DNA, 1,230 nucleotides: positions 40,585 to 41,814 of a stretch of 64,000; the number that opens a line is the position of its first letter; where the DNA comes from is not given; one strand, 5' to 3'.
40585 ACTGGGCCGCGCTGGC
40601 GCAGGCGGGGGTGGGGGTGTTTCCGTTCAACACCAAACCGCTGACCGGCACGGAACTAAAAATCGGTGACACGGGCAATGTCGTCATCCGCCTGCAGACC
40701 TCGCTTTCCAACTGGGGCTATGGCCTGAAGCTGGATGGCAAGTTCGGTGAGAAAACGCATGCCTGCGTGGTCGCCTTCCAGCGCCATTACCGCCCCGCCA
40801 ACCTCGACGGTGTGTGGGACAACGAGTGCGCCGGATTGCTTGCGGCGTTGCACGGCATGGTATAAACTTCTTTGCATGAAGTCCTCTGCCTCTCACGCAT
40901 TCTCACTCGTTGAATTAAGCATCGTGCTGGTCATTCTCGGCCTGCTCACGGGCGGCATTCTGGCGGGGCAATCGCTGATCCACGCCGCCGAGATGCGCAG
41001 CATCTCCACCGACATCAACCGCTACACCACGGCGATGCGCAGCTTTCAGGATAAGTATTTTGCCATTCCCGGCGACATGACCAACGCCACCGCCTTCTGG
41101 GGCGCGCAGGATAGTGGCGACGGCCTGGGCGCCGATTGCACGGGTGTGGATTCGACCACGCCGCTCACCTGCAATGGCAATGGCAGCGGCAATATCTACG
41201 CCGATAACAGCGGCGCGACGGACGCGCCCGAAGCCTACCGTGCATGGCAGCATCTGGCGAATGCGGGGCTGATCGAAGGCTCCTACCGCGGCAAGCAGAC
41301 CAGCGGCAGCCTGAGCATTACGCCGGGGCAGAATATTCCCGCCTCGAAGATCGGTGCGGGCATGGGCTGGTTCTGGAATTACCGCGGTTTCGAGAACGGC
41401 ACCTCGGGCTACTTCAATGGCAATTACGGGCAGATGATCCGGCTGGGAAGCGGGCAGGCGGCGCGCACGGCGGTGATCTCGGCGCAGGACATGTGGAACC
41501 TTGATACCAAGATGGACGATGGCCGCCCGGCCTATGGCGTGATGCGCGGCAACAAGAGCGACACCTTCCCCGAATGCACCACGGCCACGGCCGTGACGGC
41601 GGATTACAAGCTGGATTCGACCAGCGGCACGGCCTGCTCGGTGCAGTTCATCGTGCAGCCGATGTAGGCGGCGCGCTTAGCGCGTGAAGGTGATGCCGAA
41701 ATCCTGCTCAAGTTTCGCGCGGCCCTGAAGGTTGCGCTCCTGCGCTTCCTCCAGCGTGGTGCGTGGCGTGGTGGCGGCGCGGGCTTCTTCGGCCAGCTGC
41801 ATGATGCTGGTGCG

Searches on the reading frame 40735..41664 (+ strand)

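Call 57: search_protein_families(library=pfam, proteins=[window:40735-41664:+], max_evalue=0.001)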
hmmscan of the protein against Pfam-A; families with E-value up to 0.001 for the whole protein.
window:40735-41664:+ (310 aa): 1 family
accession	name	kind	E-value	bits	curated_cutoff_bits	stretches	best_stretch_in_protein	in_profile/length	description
PF07963.17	N_methyl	-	0.00028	20.8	21.2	1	52-76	3-27/27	Prokaryotic N-terminal methylation motif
